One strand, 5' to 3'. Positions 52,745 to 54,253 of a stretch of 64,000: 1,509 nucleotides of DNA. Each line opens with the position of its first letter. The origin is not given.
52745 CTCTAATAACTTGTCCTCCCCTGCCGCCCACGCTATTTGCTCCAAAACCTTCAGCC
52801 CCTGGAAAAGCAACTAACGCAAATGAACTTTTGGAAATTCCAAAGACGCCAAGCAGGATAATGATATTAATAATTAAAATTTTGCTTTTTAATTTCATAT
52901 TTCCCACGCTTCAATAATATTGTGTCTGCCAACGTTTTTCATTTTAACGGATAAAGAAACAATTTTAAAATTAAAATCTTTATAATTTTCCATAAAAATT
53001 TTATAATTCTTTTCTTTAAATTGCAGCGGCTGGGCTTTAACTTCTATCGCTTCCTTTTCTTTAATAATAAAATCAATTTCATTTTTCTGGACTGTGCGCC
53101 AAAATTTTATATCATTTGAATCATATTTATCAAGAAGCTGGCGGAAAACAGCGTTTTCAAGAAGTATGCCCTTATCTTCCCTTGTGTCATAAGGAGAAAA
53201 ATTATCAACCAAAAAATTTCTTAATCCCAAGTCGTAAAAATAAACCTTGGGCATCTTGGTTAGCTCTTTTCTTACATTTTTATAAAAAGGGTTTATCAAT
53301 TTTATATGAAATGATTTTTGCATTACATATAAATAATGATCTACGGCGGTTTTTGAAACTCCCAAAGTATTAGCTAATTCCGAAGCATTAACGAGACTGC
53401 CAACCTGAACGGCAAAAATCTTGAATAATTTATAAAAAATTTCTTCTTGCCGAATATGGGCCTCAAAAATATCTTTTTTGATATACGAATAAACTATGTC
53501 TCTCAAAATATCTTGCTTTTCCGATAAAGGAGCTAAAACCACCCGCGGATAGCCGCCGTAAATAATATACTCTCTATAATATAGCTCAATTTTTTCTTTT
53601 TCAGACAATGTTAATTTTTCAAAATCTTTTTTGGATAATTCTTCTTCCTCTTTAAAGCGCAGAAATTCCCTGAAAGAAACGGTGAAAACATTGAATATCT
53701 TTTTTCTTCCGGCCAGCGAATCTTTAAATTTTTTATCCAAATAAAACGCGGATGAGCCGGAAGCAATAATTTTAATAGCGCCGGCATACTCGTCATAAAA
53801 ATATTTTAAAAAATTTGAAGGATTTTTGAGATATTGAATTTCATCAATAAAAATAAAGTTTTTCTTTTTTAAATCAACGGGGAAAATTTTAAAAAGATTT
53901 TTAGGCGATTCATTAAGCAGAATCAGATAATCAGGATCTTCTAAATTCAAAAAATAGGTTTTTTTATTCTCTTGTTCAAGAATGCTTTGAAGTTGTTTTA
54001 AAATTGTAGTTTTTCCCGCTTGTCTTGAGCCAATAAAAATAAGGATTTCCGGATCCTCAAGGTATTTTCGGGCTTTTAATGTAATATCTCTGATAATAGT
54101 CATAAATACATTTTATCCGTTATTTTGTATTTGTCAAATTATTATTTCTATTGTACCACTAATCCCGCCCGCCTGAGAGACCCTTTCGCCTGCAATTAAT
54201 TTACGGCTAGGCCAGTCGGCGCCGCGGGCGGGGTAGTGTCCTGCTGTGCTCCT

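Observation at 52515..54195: DUF4143 AAA+ ATPase gene sitting between a complete beta-helix gene and a 100-aa N-terminal fragment of a pectate-lyase-like gene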

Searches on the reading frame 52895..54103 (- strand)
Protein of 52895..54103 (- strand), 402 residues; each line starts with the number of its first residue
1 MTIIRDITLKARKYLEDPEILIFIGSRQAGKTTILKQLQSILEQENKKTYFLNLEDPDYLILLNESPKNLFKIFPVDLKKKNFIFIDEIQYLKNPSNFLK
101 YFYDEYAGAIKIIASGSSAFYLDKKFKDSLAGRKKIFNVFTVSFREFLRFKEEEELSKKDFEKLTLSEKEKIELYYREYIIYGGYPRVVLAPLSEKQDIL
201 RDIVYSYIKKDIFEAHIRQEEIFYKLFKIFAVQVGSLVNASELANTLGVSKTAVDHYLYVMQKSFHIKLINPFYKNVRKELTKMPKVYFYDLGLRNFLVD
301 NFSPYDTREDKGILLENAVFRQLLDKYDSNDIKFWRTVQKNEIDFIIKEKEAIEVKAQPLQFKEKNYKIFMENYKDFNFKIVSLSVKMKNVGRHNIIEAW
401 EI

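Call 11: search_protein_families(library=pfam, proteins=[window:52895-54103:-], max_evalue=0.01)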
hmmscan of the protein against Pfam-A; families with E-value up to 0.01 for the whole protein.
window:52895-54103:- (402 aa): 5 families
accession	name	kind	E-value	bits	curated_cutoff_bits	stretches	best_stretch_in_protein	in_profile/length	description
PF13635.12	DUF4143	-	1.4e-34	119.6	28.1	1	215-357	8-159/160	Domain of unknown function (DUF4143)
PF13173.12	AAA_14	-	7e-30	104.1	27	1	19-148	3-129/129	AAA domain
PF13401.12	AAA_22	-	6.4e-05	23.7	27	0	18-57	5-44/130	AAA domain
PF20720.3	nSTAND3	-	0.00091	19.4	27.2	1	10-88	9-73/155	Novel STAND NTPase 3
PF00004.35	AAA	-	0.003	18.5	21.2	1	22-92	2-69/131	ATPase family associated with various cellular activities (AAA)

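Call 13: find_encoding_contigs(protein=window:52895-54103:-, flank=10000, max_places=10)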
Protein window:52895-54103:- (402 aa): 3 contigs read that carry it; 1 place shown.
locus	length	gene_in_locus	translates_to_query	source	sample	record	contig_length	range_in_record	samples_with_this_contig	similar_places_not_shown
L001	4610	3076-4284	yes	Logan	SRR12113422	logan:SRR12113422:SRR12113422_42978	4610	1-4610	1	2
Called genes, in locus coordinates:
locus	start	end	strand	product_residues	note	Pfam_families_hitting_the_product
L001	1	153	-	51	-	?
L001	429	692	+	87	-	-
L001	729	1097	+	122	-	-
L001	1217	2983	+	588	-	-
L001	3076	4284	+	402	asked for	PF13173:AAA_14, PF13635:DUF4143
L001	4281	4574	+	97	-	-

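Call 18: search_protein_families(library=padloc, proteins=[window:52895-54103:-], max_evalue=0.01)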
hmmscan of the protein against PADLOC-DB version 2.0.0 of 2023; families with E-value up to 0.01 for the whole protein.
window:52895-54103:- (402 aa): 7 families
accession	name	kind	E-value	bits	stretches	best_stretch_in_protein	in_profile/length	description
PDLC04789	PDC-S01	-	3.5e-99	330.3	1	1-384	1-366/375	-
PDLC04787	PDC-S01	-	1.5e-58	196.7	1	2-356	10-356/412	-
PDLC04790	PDC-S01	-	5.6e-52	174.9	1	3-358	12-368/422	-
PDLC04791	PDC-S01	-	6.9e-34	115.2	1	15-383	16-376/395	-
PDLC04788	PDC-S01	-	9e-30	102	1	20-389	21-414/448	-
PDLC04786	PDC-S01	-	7.2e-27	92.2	1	16-393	18-417/439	-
PDLC04792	PDC-S01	-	2.2e-14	50.9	1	5-362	4-389/452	-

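Call 25: find_related_loci(query=window:52895-54103:-, collection=genome_contigs, flank=6000)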
Query window:52895-54103:- (402 aa) in genome_contigs; peptide patterns used: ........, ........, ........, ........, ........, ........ (x = any residue, [..] = any of these).
219 stretches matched a pattern; 109 encode a relative of the query (tblastn E <= 1e-3); the best 80 are kept; 80 distinct loci.
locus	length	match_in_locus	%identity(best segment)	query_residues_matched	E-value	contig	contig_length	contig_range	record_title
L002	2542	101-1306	83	1-402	0e+0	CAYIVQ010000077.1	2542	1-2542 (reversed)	MAG TPA_asm: uncultured Candidatus Saccharibacteria bacterium isolate ERP119705_co8_44 genome assembly, contig: NODE_517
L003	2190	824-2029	70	1-402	0e+0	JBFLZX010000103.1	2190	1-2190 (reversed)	MAG: Patescibacteria group bacterium isolate MAG122 MAG122_103, whole genome shotgun sequence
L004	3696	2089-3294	67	1-402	0e+0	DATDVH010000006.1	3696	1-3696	MAG TPA_asm: Patescibacteria group bacterium isolate SMAG_U8079 k141_1442975, whole genome shotgun sequence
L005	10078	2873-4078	69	1-402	1e-175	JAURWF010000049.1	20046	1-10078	MAG: bacterium isolate E10_concoct.bin.1_sub E10_k141_531206, whole genome shotgun sequence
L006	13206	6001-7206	63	1-402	2e-173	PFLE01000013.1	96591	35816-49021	MAG: Candidatus Shapirobacteria bacterium CG_4_10_14_0_8_um_filter_39_15 CG_4_10_14_0.8_um_filter_scaffold_87_c, whole g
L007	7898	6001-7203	63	1-402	1e-171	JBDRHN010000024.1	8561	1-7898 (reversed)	MAG: bacterium isolate MEGAHIT-group-1.518 k141_12468676, whole genome shotgun sequence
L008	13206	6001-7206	64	1-402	1e-167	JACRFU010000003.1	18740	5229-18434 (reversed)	MAG: Candidatus Magasanikbacteria bacterium isolate NC_groundwater_1733_Pr3_B-0.1um_45_36 SR-2_scaffold_141_145951, whol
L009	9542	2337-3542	59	1-402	1e-163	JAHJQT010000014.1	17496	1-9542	MAG: Patescibacteria group bacterium isolate OS_PC_MetaG.mb.118 OS_PC_MetaG.mb.118_k141_138821, whole genome shotgun seq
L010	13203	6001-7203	59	2-402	1e-162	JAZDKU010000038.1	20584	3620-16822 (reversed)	MAG: bacterium isolate MEGAHIT-group-0.551 k141_12526429, whole genome shotgun sequence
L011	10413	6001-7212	58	1-402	7e-157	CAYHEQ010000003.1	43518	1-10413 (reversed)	MAG TPA_asm: uncultured Candidatus Saccharibacteria bacterium isolate ERP119705_co11_467 genome assembly, contig: NODE_6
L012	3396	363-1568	60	3-390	1e-156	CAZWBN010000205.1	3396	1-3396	MAG TPA_asm: uncultured Clostridia bacterium isolate binchicken_co6_404 genome assembly, contig: NODE_39537_length_3396_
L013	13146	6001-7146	61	1-382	2e-149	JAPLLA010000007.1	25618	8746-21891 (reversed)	MAG: Candidatus Saganbacteria bacterium isolate LacPavin_0419_WC90_MAG_42_8 LacPavin_0419_WC90_scaffold_732326, whole ge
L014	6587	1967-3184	56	1-402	2e-147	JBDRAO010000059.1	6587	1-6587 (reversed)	MAG: bacterium isolate MEGAHIT-group-1.1005 k141_8417741, whole genome shotgun sequence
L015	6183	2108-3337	58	3-400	8e-146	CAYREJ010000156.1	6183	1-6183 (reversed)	MAG TPA_asm: uncultured Acidobacteriota bacterium isolate binchicken_co30_160 genome assembly, contig: NODE_6966_length_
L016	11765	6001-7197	56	5-402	2e-142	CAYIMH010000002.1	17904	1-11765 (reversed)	MAG TPA_asm: uncultured Candidatus Saccharibacteria bacterium isolate ERP119705_co25_195 genome assembly, contig: NODE_2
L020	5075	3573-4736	52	11-389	2e-126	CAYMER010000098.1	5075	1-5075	MAG TPA_asm: uncultured bacterium isolate binchicken_co18_506 genome assembly, contig: k141_157925, whole genome shotgun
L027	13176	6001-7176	48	5-402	7e-109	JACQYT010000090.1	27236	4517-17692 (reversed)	MAG: Elusimicrobia bacterium isolate NC_groundwater_1548_Pr4_S-0.65um_54_32 SR1-18-Sp65_coassembly_scaffold_289408, whol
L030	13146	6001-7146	48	5-383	5e-108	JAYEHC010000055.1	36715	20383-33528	MAG: Patescibacteria group bacterium isolate MAG229 MAG229_55, whole genome shotgun sequence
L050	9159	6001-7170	40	5-375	4e-75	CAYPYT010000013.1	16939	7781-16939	MAG TPA_asm: uncultured Planctomycetia bacterium isolate SRP178699_co1_477 genome assembly, contig: NODE_4243_length_169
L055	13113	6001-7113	40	5-358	9e-73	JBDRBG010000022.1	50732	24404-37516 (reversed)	MAG: Candidatus Omnitrophota bacterium isolate MEGAHIT-group-1.1043 k141_6265348, whole genome shotgun sequence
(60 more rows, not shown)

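Call 57: find_related_loci(query=window:52895-54103:-, collection=viral_contigs, flank=4000)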
Query window:52895-54103:- (402 aa) in viral_contigs; peptide patterns used: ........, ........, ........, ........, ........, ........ (x = any residue, [..] = any of these).
16 stretches matched a pattern, but none encodes a relative of the query by tblastn (E <= 1e-3).

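Call 58: search_dna_similar(query=window:52895-54103:-, collection=plasmids, mode=protein, max_rows=12)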
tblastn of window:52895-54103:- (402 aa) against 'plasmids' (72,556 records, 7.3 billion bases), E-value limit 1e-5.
Records with a match: 484; places in all: 512; records where one place covers at least 80% of the query: 463.
Best place of each record, by identity: <60% 484.
By first word of the organism name: Acinetobacter 163; Rhizobium 52; Agrobacterium 44; Moraxella 39; Thermus 16; Sinorhizobium 11; Ensifer 11; Sulfitobacter 7; Enterococcus 7; Runella 6; and 74 more.
By predicted mobility (MOB-suite, as given by PLSDB): non-mobilizable 181; mobilizable 153; conjugative 150.
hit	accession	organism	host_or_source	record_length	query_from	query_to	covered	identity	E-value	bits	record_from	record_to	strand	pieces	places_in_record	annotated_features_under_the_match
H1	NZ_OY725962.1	Bacteroides finegoldii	-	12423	20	383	91%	35.5%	2e-39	157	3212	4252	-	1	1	ATP-binding protein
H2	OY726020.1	Phocaeicola massiliensis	-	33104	20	383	91%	35.5%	2e-39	157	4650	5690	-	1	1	none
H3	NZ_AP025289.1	Treponema saccharophilum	-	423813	20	383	91%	33.9%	3e-43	168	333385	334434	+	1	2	ATP-binding protein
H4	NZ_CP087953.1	Desulfosarcina sp. BuS5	-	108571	5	383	94%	30.7%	6e-41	162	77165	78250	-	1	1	ATP-binding protein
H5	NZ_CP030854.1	Runella rosea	Whole organism,fresh water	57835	14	359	86%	32.8%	3e-36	147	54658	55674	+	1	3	ATP-binding protein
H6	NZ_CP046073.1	Sulfurimonas aquatica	cell culture,lake water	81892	19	386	92%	29.5%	9e-12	75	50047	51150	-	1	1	ATP-binding protein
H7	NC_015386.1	Treponema succinifaciens DSM 2489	colon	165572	20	397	94%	28.5%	4e-24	112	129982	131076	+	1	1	ATP-binding protein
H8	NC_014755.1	Sulfuricurvum kujiense DSM 16994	drain water from underground crude oil ...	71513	2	392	97%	27.3%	9e-17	90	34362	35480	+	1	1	ATP-binding protein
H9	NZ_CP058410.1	Trichlorobacter lovleyi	whole genome,river sediment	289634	15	346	83%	30.3%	1e-38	155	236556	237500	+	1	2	ATP-binding protein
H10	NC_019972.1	Methanomethylovorans hollandica DSM 15978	-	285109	13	353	85%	29.1%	8e-22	105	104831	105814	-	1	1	ATP-binding protein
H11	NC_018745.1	Emticicia oligotrophica DSM 17448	warm spring water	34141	1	373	93%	26.5%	1e-21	104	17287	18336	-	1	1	ATP-binding protein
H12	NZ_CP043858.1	Aliarcobacter cibarius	cell culture,Poultry carcass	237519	20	368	87%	28.3%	1e-17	93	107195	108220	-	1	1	ATP-binding protein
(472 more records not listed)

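Call 59: search_dna_similar(query=window:52895-54103:-, collection=phages, mode=protein, max_rows=8)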
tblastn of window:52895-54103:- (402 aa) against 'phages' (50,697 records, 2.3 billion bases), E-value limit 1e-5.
Records with a match: 14; places in all: 14; records where one place covers at least 80% of the query: 11.
Best place of each record, by identity: <60% 14.
By first word of the organism name: Bacteriophage 10; Listeria 2; Acinetobacter 2.
By host as written in the record: - 12; Listeria monocytogenes 2.
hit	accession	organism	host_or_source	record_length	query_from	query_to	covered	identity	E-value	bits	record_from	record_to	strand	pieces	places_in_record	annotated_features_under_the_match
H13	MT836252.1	Bacteriophage sp.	human fecal samples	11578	15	383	92%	32.3%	1e-35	145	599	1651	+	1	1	record has no annotation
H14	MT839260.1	Bacteriophage sp.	human fecal samples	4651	5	358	88%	26.7%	4e-11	71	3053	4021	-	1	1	record has no annotation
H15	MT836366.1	Bacteriophage sp.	human fecal samples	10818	19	357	84%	27.7%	2e-26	117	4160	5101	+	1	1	record has no annotation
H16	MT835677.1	Bacteriophage sp.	human fecal samples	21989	19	357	84%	26.7%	2e-25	114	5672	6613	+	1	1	record has no annotation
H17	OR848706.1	Listeria phage LM 4-14-1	Listeria monocytogenes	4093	20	349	82%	27.2%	9e-10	67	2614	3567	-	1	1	record has no annotation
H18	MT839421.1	Bacteriophage sp.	human fecal samples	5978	10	356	86%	25.0%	2e-6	56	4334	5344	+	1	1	record has no annotation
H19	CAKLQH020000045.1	Acinetobacter phage MD-2021a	not known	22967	3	346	86%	24.9%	1e-7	60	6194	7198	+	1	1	Uncharacterised protein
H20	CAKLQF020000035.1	Acinetobacter phage MD-2021a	not known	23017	3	346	86%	24.9%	1e-7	60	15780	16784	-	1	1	Uncharacterised protein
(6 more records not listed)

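Call 63: search_protein_families(library=pfam, proteins=[L027:584-1720:+, L055:8024-9184:+, L055:9330-10727:+, L020:430-1377:+, L030:11693-12475:-, L050:2966-4231:+], max_evalue=0.001)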
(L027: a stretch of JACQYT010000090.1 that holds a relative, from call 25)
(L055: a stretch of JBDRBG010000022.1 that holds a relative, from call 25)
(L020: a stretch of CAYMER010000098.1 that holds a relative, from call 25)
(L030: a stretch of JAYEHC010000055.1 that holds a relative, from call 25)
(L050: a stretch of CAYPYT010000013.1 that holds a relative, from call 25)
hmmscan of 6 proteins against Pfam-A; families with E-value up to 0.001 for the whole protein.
L027:584-1720:+ (378 aa): 3 families
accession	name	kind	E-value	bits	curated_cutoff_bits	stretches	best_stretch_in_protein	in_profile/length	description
PF13635.12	DUF4143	-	3.9e-25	88.9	28.1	1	170-321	3-159/160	Domain of unknown function (DUF4143)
PF13173.12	AAA_14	-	4e-17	62.9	27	1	18-132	5-128/129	AAA domain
PF13401.12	AAA_22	-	0.00067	20.4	27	0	59-102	77-123/130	AAA domain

L055:8024-9184:+ (386 aa): 2 families
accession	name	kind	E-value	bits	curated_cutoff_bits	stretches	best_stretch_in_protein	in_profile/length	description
PF13635.12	DUF4143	-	9.5e-52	175.4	28.1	1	174-333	1-160/160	Domain of unknown function (DUF4143)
PF13173.12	AAA_14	-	1.1e-29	103.5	27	1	18-133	3-128/129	AAA domain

L055:9330-10727:+ (465 aa): 2 families
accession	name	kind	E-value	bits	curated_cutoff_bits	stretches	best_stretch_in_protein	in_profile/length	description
PF13173.12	AAA_14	-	1.9e-22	80.1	27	1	50-180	4-127/129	AAA domain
PF13635.12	DUF4143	-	3.3e-13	50.1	28.1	1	260-412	7-159/160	Domain of unknown function (DUF4143)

L020:430-1377:+ (315 aa): 3 families
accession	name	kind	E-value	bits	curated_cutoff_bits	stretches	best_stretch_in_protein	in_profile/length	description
PF01370.27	Epimerase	-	1.1e-66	225.1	20.9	1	9-243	1-240/240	NAD dependent epimerase/dehydratase family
PF16363.11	GDP_Man_Dehyd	-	1e-20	74.9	27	1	42-305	59-332/332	GDP-mannose 4,6 dehydratase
PF04321.23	RmlD_sub_bind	-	1.9e-07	30.9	27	1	8-266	2-236/287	RmlD substrate binding domain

L030:11693-12475:- (260 aa): 1 family
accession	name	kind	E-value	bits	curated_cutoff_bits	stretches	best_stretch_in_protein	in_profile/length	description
PF01026.27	TatD_DNase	-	2.5e-87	292.9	27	1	2-259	1-253/253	TatD related DNase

L050:2966-4231:+ (421 aa): 2 families
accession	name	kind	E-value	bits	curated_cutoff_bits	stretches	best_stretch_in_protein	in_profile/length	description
PF13635.12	DUF4143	-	3.7e-36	124.7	28.1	1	221-373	2-159/160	Domain of unknown function (DUF4143)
PF13173.12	AAA_14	-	3.3e-27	95.5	27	1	18-152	2-129/129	AAA domain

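Call 76: search_solved_structures(query=window:52895-54103:-, max_evalue=0.01)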
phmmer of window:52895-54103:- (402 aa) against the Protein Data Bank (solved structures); distinct sequences matched with E-value up to 0.01: 0.

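Call 77: search_protein_families(library=ncbifam, proteins=[window:52895-54103:-], max_evalue=0.01)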
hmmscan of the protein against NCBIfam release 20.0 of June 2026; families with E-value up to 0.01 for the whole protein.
window:52895-54103:- (402 aa): 0 families
